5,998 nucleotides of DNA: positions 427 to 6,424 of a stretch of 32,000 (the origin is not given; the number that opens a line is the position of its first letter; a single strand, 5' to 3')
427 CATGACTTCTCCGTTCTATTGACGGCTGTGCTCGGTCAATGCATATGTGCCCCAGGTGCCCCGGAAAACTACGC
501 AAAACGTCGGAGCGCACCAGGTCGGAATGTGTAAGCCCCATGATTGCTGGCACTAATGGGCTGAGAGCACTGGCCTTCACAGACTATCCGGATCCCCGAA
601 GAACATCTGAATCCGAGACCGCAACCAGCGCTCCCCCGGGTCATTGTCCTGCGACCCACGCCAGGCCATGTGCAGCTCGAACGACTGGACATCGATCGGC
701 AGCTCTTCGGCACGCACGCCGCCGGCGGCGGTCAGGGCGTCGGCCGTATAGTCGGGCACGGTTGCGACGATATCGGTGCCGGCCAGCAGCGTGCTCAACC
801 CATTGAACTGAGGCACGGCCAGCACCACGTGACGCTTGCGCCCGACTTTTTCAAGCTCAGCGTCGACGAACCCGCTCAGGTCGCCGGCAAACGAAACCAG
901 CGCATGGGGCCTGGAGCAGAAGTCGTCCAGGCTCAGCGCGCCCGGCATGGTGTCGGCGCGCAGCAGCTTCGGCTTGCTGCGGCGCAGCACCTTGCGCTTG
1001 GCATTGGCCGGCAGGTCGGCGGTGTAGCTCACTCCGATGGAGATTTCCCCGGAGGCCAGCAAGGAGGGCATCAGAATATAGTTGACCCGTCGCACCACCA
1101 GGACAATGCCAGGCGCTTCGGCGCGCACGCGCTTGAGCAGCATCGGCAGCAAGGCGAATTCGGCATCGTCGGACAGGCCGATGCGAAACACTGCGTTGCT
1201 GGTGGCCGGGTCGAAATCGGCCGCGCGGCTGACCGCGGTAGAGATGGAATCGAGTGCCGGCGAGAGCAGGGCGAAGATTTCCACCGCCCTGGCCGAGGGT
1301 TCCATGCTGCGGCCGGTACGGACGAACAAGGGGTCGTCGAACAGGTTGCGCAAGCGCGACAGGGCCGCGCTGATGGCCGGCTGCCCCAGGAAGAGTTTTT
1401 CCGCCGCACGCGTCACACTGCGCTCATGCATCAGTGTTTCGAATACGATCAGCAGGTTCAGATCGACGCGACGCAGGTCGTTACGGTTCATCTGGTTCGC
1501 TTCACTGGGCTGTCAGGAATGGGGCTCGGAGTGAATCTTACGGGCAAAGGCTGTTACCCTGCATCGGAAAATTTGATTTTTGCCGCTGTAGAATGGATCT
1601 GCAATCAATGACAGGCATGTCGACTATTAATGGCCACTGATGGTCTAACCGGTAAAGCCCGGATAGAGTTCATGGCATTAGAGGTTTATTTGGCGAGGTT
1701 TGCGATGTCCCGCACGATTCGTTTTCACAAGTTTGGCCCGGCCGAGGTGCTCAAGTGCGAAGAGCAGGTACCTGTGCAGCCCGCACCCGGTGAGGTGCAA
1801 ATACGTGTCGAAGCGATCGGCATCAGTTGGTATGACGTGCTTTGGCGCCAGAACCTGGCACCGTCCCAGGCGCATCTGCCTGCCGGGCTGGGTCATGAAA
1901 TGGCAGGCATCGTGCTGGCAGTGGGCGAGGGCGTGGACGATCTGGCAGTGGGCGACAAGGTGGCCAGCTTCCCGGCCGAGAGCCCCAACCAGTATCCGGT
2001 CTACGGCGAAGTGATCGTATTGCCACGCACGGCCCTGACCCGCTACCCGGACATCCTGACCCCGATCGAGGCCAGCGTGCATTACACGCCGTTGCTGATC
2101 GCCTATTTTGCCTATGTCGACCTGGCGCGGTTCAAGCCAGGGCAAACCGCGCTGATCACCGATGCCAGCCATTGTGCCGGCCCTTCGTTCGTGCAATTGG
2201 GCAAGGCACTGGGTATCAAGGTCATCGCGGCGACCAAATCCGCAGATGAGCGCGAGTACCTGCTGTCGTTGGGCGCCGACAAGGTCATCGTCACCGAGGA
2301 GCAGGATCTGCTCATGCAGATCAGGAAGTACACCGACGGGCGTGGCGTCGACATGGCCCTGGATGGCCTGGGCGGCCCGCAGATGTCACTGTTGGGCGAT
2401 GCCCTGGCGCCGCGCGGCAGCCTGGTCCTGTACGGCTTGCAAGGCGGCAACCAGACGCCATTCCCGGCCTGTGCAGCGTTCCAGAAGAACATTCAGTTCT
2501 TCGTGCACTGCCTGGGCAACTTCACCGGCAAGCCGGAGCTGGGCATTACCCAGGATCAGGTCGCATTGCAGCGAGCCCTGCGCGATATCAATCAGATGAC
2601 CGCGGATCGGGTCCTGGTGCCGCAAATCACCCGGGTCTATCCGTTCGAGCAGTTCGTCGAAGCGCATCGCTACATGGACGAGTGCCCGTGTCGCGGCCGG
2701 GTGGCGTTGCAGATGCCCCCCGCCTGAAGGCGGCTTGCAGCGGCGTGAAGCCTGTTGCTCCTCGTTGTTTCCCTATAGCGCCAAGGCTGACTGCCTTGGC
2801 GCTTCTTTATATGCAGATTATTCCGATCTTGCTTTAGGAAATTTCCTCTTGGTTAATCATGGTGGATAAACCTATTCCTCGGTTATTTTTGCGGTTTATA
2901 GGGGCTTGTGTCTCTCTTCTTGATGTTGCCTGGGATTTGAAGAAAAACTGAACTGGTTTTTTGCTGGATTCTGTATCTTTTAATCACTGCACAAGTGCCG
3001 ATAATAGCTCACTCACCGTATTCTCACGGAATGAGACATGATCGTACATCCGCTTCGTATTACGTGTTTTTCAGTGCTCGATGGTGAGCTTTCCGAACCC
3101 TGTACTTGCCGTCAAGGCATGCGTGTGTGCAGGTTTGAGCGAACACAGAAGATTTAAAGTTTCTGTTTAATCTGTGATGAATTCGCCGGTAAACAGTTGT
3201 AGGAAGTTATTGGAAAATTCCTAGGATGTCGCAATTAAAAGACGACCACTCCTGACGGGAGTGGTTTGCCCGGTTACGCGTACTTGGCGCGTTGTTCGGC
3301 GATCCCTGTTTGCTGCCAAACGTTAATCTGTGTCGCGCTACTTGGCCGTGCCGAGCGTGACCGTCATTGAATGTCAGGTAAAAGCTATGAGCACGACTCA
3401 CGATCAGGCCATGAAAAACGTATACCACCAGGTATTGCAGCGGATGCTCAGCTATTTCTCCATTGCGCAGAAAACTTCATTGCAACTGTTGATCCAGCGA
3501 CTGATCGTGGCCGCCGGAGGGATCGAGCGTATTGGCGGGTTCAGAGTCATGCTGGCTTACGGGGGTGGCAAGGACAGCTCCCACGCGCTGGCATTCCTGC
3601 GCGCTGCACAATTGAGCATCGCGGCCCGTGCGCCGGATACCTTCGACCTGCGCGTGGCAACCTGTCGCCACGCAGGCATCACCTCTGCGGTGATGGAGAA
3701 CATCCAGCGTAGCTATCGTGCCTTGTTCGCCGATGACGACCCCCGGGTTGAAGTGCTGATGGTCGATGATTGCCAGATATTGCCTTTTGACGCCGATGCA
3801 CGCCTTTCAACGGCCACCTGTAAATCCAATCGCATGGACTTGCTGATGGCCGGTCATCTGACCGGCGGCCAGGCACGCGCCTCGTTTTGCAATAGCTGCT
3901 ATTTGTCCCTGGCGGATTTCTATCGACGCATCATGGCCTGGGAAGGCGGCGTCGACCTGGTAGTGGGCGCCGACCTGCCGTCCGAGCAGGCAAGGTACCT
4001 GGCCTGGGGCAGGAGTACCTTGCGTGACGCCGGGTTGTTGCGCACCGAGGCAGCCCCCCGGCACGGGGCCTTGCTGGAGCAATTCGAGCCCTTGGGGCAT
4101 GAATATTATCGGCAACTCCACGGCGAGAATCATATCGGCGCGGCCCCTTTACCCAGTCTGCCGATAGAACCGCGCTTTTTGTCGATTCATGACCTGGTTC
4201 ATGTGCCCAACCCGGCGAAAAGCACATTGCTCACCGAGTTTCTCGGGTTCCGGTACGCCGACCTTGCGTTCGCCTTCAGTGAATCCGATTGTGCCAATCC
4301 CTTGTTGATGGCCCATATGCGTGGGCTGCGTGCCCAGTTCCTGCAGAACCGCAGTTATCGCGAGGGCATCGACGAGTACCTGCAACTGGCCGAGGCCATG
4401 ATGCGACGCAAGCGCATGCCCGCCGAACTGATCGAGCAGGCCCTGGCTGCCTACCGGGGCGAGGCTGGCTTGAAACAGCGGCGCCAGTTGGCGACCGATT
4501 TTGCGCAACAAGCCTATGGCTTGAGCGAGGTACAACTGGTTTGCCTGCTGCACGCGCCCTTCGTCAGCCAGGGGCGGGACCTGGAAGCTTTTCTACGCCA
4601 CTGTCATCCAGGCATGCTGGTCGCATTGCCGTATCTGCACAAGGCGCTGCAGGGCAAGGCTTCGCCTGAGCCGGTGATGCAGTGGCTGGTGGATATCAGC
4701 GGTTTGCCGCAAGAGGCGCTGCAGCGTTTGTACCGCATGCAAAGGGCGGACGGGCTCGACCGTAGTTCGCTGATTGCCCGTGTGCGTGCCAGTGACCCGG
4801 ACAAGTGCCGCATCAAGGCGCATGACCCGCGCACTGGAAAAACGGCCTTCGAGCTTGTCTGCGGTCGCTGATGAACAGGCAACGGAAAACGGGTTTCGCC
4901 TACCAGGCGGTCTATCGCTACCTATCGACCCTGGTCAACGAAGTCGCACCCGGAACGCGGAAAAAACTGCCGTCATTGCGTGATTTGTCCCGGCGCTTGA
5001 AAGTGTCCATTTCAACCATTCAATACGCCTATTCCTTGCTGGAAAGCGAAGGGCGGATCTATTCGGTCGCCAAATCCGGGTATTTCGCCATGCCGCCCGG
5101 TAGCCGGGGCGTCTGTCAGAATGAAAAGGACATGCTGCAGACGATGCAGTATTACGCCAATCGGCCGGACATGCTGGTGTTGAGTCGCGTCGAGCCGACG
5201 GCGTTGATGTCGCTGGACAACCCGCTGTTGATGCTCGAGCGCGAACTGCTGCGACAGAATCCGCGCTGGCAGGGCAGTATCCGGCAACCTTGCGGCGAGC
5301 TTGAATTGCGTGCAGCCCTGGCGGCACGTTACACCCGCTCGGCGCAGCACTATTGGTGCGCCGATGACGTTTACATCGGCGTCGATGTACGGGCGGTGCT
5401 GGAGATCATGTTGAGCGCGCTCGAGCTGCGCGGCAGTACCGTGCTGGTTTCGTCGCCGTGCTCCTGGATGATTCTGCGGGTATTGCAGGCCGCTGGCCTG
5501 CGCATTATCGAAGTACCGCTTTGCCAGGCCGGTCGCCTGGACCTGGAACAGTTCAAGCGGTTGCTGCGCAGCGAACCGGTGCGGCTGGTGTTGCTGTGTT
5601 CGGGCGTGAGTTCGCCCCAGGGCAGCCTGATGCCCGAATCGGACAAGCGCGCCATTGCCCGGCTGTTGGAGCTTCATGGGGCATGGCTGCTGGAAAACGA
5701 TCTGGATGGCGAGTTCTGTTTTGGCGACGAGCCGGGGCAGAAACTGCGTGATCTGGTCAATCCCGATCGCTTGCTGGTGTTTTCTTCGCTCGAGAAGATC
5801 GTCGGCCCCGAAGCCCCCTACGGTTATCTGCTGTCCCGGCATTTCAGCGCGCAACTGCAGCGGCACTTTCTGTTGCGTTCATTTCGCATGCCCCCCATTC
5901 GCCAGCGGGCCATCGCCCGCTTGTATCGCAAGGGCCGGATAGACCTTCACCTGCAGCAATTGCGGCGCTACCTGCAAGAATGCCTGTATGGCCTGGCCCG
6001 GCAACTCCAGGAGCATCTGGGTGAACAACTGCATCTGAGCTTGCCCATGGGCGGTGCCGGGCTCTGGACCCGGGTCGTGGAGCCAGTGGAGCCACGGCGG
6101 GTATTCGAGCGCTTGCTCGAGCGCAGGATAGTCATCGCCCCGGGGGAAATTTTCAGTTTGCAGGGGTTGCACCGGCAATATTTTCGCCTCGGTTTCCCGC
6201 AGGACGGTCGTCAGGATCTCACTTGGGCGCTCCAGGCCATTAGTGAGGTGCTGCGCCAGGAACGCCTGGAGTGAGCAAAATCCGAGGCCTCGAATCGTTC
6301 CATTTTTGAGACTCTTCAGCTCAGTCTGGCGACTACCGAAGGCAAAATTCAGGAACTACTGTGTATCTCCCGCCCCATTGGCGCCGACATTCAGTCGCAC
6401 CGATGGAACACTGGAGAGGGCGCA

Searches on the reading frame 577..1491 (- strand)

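Call 78: search_protein_families(library=pfam, max_evalue=0.001, proteins=[window:577-1491:-])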
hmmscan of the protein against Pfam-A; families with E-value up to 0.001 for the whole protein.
window:577-1491:- (304 aa): 2 families
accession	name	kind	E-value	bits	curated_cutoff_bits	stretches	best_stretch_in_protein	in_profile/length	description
PF03466.25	LysR_substrate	-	5.5e-19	68.8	28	1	101-294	7-204/209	LysR substrate binding domain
PF00126.33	HTH_1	-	1.8e-16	60.2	26.6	1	11-68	1-58/60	Bacterial regulatory helix-turn-helix protein, lysR family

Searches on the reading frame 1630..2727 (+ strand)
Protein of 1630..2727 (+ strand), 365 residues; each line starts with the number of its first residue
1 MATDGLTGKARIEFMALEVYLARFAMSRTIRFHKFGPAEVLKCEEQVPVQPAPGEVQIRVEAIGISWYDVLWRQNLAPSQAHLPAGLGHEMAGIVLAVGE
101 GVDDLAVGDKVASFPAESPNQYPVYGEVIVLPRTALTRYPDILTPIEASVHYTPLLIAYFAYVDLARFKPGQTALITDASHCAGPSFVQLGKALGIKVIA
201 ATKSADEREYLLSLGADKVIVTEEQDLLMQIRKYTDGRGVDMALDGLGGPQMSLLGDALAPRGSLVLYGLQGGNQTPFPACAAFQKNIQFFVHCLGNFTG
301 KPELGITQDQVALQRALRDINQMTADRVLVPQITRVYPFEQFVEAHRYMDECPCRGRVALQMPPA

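Call 78: search_protein_families(library=pfam, max_evalue=0.001, proteins=[window:1630-2727:+])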
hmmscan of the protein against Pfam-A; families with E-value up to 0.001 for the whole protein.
window:1630-2727:+ (365 aa): 3 families
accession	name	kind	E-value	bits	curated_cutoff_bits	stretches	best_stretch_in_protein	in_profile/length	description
PF00107.32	ADH_zinc_N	-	4.6e-19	69.1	31.8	1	187-297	6-116/129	Zinc-binding dehydrogenase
PF13602.12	ADH_zinc_N_2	-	1.2e-14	55.9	27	1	214-359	1-133/134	Zinc-binding dehydrogenase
PF08240.17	ADH_N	-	1.5e-12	48.1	23.5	1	53-112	2-61/104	Alcohol dehydrogenase GroES-like domain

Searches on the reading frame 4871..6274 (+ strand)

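Call 78: search_protein_families(library=pfam, max_evalue=0.001, proteins=[window:4871-6274:+])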
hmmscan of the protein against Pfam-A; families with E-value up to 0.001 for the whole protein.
window:4871-6274:+ (467 aa): 3 families
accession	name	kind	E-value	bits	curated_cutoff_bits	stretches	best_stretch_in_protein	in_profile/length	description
PF00155.27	Aminotran_1_2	-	5e-17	62.6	19.7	1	142-455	43-359/361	Aminotransferase class I and II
PF00392.27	GntR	-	4.5e-07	29.9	27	1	11-71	2-62/64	Bacterial regulatory proteins, gntR family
PF08279.18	HTH_11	-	0.00034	20.9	25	0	35-71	17-54/55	HTH domain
